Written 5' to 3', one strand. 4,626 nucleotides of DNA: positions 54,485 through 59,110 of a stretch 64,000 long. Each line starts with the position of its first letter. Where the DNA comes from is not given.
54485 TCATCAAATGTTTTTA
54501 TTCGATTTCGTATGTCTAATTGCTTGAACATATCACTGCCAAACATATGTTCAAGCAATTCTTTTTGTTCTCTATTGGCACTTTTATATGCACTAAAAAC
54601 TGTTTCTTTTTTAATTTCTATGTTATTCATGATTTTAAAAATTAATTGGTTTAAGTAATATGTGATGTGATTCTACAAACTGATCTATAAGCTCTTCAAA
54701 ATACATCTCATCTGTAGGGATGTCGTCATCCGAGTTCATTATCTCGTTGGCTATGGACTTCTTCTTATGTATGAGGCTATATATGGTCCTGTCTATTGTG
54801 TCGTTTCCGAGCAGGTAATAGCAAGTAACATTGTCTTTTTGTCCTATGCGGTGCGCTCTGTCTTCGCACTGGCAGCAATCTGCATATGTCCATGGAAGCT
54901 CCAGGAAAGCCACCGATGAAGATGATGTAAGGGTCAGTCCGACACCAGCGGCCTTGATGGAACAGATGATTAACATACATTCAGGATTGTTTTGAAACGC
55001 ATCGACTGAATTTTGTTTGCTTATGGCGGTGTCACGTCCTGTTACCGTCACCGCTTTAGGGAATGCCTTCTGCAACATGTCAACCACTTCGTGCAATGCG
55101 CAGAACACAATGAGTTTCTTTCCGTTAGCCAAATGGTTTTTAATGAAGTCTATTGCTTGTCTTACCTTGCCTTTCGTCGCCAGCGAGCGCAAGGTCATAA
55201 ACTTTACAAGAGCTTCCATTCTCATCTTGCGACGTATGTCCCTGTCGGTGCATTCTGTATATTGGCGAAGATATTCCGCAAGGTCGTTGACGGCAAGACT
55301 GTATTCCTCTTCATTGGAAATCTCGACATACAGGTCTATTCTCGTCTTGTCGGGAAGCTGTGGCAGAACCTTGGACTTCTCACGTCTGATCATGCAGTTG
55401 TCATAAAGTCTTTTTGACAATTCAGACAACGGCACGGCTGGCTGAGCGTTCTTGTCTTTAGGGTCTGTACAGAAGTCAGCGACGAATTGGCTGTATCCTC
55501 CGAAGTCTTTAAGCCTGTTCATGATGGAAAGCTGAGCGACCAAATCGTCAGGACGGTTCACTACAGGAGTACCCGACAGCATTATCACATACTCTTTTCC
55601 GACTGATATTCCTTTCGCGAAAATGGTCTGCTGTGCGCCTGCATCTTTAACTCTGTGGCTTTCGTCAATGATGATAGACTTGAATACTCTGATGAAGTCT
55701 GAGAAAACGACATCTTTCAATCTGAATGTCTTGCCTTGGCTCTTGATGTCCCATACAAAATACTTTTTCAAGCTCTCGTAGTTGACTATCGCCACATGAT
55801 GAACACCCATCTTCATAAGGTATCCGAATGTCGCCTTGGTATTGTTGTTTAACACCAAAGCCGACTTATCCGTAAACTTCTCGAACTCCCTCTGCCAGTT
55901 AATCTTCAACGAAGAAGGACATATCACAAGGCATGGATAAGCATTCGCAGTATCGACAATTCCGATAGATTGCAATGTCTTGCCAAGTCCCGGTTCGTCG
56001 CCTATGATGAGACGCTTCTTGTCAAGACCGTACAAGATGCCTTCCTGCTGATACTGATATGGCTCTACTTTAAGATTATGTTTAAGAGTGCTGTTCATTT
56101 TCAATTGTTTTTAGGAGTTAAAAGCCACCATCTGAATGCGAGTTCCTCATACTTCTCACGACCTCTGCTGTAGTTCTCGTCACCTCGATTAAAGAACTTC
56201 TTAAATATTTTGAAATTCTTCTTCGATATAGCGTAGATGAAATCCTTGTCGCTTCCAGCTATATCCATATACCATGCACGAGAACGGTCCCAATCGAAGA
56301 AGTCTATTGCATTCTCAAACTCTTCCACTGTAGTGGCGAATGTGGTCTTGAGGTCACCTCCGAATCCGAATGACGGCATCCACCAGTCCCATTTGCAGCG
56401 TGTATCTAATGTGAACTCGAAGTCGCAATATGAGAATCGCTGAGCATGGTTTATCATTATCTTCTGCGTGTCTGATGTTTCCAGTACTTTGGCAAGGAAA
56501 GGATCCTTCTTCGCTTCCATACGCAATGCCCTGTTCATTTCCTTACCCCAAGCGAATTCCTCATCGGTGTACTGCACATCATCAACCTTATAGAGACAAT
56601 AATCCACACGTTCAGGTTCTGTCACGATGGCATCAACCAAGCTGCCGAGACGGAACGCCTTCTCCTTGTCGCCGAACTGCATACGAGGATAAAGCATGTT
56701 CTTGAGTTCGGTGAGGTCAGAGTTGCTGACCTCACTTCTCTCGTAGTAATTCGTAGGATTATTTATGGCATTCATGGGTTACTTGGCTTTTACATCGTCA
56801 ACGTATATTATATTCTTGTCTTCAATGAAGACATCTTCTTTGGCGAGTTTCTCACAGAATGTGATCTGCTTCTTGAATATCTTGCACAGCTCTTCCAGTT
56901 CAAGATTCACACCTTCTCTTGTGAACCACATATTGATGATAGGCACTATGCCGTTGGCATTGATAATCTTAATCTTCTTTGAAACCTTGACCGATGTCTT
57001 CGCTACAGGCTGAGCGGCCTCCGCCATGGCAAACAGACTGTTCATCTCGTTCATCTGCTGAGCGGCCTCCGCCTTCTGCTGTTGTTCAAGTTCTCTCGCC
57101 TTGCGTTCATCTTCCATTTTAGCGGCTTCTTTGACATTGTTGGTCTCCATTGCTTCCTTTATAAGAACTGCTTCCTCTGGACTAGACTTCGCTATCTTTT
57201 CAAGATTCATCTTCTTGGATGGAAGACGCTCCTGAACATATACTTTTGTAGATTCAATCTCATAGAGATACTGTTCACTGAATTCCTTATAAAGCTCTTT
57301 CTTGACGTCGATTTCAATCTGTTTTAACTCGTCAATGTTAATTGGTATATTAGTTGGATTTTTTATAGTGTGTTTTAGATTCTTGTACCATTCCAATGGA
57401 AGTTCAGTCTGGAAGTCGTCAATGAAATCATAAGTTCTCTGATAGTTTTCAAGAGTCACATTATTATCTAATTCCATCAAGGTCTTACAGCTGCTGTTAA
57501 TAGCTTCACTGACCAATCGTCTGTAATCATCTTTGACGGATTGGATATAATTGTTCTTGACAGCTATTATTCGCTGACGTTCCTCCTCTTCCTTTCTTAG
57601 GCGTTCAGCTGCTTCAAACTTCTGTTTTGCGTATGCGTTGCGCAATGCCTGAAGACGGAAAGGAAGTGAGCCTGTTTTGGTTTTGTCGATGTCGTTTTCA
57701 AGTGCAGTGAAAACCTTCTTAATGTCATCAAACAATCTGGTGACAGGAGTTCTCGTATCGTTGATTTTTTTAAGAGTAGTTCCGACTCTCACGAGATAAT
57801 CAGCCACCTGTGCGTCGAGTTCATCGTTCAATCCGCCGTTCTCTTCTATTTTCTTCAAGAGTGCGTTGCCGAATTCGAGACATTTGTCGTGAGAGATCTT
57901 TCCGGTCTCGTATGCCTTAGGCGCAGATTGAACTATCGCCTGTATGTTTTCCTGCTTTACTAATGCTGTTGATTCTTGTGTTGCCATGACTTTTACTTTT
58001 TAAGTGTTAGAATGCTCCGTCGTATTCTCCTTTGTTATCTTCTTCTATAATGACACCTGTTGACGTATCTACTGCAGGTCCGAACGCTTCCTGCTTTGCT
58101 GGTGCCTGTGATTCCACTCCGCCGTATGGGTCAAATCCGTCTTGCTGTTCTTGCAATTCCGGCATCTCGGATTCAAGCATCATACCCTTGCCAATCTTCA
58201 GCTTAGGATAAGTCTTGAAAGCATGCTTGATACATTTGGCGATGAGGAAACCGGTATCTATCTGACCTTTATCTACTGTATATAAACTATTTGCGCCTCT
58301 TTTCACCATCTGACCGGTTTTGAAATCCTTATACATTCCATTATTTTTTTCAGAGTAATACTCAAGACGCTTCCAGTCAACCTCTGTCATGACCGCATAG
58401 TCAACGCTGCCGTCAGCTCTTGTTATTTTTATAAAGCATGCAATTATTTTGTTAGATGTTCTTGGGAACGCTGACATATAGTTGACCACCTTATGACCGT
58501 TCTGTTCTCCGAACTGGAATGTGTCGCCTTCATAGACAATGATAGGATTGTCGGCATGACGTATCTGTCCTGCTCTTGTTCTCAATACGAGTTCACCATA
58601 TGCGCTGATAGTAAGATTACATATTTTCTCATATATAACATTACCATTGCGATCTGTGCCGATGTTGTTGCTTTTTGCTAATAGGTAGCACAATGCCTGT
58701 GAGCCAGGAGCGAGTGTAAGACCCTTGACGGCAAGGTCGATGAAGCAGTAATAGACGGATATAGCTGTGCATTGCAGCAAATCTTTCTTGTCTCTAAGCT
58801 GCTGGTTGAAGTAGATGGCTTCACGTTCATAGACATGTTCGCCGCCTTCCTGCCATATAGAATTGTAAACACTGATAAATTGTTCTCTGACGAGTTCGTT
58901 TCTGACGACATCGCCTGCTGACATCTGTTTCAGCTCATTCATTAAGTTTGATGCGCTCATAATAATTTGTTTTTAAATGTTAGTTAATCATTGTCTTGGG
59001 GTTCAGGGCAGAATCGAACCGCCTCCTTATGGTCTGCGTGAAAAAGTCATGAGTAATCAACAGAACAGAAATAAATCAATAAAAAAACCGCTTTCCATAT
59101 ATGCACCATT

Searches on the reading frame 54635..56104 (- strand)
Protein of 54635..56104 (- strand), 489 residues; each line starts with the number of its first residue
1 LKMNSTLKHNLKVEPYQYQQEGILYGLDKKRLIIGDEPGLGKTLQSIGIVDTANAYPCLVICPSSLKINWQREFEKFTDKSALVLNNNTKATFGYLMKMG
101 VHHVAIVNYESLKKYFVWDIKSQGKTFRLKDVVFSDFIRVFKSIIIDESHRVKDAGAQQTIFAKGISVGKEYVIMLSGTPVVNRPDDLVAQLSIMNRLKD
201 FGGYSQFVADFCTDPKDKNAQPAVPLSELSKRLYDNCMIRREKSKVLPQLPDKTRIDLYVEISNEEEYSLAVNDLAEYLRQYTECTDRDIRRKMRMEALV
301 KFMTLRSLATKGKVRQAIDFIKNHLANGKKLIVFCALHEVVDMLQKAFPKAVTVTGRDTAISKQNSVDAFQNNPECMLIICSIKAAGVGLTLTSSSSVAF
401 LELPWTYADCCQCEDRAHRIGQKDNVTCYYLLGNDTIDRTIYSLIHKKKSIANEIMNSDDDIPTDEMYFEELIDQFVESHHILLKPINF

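Call 7: search_protein_families(library=phrogs, proteins=[window:54635-56104:-], max_evalue=0.001)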
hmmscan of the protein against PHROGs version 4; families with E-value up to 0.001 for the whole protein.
window:54635-56104:- (489 aa): 10 families
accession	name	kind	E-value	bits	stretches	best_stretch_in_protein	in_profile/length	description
phrog_62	-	DNA, RNA and nucleotide metabolism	3.5e-103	347.4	1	7-471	689-1148/1881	DNA helicase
phrog_29996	-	unknown function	3.6e-29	102.4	1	32-461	745-1169/1189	-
phrog_1685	-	unknown function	1.5e-15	56.6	1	364-460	1456-1553/2278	-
phrog_16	-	DNA, RNA and nucleotide metabolism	4.6e-15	55.9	1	9-359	267-528/986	DNA helicase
phrog_23807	-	unknown function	5.3e-15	55.3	2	12-293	127-400/1053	-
phrog_26785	-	unknown function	7.4e-09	35.1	1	17-199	252-426/1087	-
phrog_21391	-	DNA, RNA and nucleotide metabolism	7.5e-08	31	1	54-195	945-1094/2021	DNA helicase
phrog_11354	-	unknown function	2.1e-06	28.4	1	371-457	19-106/116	-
phrog_11801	-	other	3.8e-06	25.3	0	12-84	864-940/2269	DNA methyltransferase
phrog_21007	-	other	9.8e-05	21.6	1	360-460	58-159/857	DNA methyltransferase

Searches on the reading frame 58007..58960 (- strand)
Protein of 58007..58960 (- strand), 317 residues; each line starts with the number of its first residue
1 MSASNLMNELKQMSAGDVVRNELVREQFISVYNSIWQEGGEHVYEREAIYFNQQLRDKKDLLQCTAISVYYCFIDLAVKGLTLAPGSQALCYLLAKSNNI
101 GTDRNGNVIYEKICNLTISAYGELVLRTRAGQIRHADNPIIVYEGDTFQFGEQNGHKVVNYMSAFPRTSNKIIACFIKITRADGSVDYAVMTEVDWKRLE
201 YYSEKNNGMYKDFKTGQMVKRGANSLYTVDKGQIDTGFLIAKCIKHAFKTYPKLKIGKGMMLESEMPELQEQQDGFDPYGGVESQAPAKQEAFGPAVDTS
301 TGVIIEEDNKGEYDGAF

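Call 7: search_protein_families(library=phrogs, proteins=[window:58007-58960:-], max_evalue=0.001)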
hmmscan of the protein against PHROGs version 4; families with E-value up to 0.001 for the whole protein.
window:58007-58960:- (317 aa): 1 family
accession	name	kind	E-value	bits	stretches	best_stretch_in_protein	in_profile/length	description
phrog_148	-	DNA, RNA and nucleotide metabolism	6.1e-12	46.8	1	53-214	59-207/387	RecT-like ssDNA annealing protein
